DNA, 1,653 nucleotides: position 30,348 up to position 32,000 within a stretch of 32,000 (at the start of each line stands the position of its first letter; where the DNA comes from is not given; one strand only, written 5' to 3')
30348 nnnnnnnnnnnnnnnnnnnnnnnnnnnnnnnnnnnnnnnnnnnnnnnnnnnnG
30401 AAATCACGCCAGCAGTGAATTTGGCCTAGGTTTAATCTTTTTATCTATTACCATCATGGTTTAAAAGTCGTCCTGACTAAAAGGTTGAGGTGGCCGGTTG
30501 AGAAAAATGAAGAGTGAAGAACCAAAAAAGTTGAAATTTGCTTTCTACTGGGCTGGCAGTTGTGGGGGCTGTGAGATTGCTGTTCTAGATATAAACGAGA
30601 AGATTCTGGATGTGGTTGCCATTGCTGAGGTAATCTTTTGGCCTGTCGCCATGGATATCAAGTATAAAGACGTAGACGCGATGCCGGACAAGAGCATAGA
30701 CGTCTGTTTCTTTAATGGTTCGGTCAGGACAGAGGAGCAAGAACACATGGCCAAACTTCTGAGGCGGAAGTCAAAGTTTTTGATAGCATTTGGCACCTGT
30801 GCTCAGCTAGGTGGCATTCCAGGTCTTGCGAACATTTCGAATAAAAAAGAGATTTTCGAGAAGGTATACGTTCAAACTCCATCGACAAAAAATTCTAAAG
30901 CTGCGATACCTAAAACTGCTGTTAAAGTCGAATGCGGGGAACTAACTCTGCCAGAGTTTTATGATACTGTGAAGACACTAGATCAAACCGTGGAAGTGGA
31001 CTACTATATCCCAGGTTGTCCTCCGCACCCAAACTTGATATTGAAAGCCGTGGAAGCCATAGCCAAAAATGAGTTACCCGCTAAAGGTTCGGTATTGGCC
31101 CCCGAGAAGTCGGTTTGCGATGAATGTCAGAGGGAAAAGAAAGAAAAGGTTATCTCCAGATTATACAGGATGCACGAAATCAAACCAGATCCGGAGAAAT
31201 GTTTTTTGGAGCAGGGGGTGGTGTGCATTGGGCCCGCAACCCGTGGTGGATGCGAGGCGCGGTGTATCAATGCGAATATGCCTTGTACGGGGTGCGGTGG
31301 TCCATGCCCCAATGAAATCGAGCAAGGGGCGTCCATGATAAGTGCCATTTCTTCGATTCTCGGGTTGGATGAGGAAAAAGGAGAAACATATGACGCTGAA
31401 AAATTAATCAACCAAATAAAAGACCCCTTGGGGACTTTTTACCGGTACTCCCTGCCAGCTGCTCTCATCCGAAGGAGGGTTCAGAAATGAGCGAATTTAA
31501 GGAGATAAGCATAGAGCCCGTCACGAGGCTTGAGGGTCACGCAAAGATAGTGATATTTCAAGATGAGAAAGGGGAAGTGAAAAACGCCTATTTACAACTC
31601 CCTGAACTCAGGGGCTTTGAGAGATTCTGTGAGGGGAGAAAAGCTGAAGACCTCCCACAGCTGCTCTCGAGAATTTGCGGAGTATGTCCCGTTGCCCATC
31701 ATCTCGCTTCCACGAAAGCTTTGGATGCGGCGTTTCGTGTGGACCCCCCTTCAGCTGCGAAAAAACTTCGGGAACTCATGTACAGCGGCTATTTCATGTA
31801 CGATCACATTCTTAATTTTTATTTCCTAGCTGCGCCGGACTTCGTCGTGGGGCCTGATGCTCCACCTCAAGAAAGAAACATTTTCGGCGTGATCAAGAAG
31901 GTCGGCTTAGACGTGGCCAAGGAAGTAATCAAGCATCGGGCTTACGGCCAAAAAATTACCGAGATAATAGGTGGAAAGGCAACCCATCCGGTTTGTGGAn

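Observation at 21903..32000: Mvh-type [NiFe] hydrogenase paired with two HdrA paralogues and a Flx-like NAD(P)H module, with no HdrBC: candidate new electron-bifurcating hydrogenase complex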

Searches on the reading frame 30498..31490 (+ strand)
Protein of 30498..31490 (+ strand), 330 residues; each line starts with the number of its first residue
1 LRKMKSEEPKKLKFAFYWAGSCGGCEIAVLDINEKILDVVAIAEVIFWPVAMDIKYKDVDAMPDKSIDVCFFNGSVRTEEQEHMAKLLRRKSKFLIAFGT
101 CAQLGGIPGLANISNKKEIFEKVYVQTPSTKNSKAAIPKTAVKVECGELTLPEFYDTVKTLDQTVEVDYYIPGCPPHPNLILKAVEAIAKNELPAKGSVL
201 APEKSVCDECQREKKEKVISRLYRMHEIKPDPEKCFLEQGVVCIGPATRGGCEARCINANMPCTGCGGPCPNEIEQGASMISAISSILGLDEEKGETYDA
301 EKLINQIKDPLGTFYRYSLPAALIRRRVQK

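Call 6: search_protein_families(library=pfam, proteins=[window:30498-31490:+], max_evalue=0.001)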
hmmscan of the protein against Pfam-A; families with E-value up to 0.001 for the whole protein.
window:30498-31490:+ (330 aa): 1 family
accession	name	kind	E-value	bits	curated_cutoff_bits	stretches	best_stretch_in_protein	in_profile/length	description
PF01058.29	Oxidored_q6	-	7.6e-27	94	27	1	22-187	1-127/128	NADH ubiquinone oxidoreductase, 20 Kd subunit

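Call 8: find_encoding_contigs(protein=window:30498-31490:+, flank=10000, max_places=6)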
Protein window:30498-31490:+ (330 aa): no gene with exactly this product is on record in the collection.

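Call 9: search_protein_families(library=ncbifam, proteins=[window:30498-31490:+], max_evalue=0.00001)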
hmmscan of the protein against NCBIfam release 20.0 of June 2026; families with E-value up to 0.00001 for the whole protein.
window:30498-31490:+ (330 aa): 13 families
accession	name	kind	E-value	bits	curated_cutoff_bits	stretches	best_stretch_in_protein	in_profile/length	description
NF045875.1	F420_non_VhuG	exception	1.4e-66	224.6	450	1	11-328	4-285/286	F420-non-reducing hydrogenase subunit VhuG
NF040831.1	sulfhyd_ShyD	equivalog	4.8e-25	88.6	460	2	13-143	2-122/240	NAD(P)-dependent hydrogenase/sulfhydrogenase 2 subunit delta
NF040836.1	sulfhyd_HydD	equivalog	8.4e-24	84.1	500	1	10-274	4-217/261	NADPH-dependent hydrogenase/sulfhydrogenase 1 subunit delta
TIGR03294.1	FrhG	equivalog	4.1e-12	46.3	245.5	1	14-115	4-101/228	coenzyme F420 hydrogenase subunit gamma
NF005012.1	PRK06411.1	subfamily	1.2e-10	41.2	116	1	153-190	119-156/166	NADH-quinone oxidoreductase subunit NuoB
TIGR01957.1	nuoB_fam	subfamily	5e-10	39.5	142.7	1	121-188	76-138/145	NADH-quinone oxidoreductase subunit B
NF011392.0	PRK14817.1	equivalog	1.3e-07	31.4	271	1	151-186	119-154/182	NADH-quinone oxidoreductase subunit B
NF011395.0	PRK14820.1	equivalog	5.6e-07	29.5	263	0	151-188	116-153/180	NADH-quinone oxidoreductase subunit B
NF011390.0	PRK14815.1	equivalog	9e-07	28.4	281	0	154-187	119-152/183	NADH dehydrogenase subunit B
NF011393.0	PRK14818.1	equivalog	1.2e-06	28.2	255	0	145-184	109-147/173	NADH dehydrogenase subunit B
NF011394.0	PRK14819.1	equivalog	1.7e-06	27.8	312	1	153-189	117-153/264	NADH-quinone oxidoreductase subunit B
NF011391.0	PRK14816.1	equivalog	1.8e-06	27.7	283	0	136-184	123-169/196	NADH-quinone oxidoreductase subunit B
NF011389.0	PRK14814.1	equivalog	3.3e-06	27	285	0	153-188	118-153/186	NADH dehydrogenase subunit B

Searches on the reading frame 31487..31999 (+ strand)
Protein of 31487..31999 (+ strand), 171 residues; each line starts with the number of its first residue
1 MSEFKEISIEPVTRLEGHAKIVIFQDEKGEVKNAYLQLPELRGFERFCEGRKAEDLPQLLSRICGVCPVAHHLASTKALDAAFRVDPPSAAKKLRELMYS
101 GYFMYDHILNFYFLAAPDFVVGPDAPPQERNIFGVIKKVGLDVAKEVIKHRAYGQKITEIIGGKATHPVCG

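Call 6: search_protein_families(library=pfam, proteins=[window:31487-31999:+], max_evalue=0.001)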
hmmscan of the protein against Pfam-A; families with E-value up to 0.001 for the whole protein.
window:31487-31999:+ (171 aa): 1 family
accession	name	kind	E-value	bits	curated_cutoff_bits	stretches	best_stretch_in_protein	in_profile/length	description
PF00374.24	NiFeSe_Hases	-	2.6e-22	79.9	25.8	1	42-120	1-79/508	Nickel-dependent hydrogenase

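Call 9: search_protein_families(library=ncbifam, proteins=[window:31487-31999:+], max_evalue=0.00001)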
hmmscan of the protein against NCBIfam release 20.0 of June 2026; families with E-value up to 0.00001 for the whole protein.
window:31487-31999:+ (171 aa): 8 families
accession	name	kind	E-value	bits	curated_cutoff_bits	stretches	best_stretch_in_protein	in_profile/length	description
NF041785.2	VhuA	equivalog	4.3e-60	203.4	800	1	6-171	3-167/418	F420-non-reducing hydrogenase Vhu subunit A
NF045518.1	H2_NiFeSe_large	exception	4e-36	124.9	780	1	6-165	3-168/485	NiFeSe hydrogenase large subunit HysA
TIGR03295.1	frhA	equivalog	6.1e-35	120.9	392.5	1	5-168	3-154/412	coenzyme F420 hydrogenase subunit alpha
NF033181.1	NiFeSe_hydrog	equivalog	4.1e-34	118.3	600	1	5-125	2-121/507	nickel-dependent hydrogenase large subunit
NF040828.1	sulfhyd_ShyA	equivalog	1.1e-25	90.4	700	1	7-168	3-156/415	NAD(P)-dependent hydrogenase/sulfhydrogenase 2 subunit alpha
NF007778.0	PRK10467.1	equivalog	2.6e-21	75.6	969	1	5-120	3-117/567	hydrogenase 2 large subunit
NF007550.0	PRK10170.1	equivalog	8.6e-18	64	1101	1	7-120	19-132/597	Ni/Fe-hydrogenase large subunit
NF040832.1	sulfhyd_HydA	equivalog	5.4e-15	55.4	880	1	7-167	5-157/426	NADPH-dependent hydrogenase/sulfhydrogenase 1 subunit alpha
